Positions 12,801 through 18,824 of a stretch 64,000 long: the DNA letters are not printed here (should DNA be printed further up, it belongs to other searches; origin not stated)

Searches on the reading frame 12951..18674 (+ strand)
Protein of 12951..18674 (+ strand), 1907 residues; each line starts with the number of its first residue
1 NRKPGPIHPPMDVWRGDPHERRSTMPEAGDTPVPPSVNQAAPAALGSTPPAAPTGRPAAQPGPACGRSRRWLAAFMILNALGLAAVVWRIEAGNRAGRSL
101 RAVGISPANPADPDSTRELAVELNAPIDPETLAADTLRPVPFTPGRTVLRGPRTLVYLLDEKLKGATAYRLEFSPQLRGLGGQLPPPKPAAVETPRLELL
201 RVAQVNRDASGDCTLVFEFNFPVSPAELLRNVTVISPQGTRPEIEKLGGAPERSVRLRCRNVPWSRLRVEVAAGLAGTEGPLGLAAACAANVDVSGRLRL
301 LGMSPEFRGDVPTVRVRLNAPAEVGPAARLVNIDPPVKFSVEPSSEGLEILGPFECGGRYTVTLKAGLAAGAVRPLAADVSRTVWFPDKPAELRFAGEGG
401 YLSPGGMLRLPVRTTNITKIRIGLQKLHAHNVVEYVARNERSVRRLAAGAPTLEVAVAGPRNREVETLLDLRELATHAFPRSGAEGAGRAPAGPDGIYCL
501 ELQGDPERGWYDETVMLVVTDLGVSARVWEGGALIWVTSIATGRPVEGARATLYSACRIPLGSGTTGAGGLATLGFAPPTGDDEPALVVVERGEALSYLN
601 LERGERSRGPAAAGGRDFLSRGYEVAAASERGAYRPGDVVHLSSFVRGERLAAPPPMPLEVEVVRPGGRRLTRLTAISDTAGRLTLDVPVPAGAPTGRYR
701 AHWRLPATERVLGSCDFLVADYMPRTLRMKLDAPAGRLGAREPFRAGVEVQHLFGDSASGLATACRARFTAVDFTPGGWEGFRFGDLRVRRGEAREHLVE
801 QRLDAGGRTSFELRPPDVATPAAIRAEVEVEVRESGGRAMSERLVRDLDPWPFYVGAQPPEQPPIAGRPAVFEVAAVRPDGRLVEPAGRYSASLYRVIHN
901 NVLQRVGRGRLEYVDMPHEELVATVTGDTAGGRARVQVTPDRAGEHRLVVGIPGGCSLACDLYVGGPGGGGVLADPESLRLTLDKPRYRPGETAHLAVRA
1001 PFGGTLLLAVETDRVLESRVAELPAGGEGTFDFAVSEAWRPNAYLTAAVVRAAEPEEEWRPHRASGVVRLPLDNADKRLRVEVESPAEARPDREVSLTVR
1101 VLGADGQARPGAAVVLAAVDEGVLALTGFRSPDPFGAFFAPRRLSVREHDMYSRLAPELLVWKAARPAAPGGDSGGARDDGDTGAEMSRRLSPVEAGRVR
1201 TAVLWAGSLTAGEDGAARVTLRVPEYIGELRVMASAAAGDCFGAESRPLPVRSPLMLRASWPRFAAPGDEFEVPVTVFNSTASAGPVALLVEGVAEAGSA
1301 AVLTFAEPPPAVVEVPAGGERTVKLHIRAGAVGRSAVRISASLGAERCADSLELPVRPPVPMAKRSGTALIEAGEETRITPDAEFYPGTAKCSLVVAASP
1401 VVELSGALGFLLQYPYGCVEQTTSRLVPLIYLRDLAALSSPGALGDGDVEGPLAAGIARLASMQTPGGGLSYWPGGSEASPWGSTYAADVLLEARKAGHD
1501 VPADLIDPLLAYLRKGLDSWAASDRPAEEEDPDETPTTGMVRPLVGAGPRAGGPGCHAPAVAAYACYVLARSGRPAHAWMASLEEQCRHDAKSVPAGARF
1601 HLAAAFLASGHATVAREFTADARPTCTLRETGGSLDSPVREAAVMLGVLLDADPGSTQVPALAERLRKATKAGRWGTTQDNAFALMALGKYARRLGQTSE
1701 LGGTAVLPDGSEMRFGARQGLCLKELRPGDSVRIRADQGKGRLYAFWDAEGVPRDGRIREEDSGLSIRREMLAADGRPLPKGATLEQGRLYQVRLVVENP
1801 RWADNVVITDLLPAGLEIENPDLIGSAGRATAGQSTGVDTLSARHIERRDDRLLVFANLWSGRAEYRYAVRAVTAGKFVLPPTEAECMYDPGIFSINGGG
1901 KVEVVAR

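Call 83: search_protein_families(library=pfam, proteins=[window:12951-18674:+], max_evalue=0.00001)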
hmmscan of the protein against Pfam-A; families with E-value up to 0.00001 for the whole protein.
window:12951-18674:+ (1907 aa): 6 families
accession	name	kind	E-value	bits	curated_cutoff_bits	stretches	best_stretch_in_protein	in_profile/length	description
PF17973.7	bMG10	-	2.5e-26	92.9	26.2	1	1764-1891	1-130/131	Bacterial Alpha-2-macroglobulin MG10 domain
PF07703.20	A2M_BRD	-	5.8e-24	85.4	22.7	1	979-1126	1-140/140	Alpha-2-macroglobulin bait region domain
PF01835.25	MG2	-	5.2e-18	65.6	32.8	1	628-719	5-96/96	MG2 domain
PF17972.7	bMG5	-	5e-16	59.7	26.5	1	728-850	4-127/127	Bacterial Alpha-2-macroglobulin MG5 domain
PF00207.28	A2M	-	4.1e-12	46.2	21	1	1203-1287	2-88/92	Alpha-2-macroglobulin family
PF11974.14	bMG3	-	9.5e-12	45.2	34.9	1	519-604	1-88/103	Bacterial alpha-2-macroglobulin MG3 domain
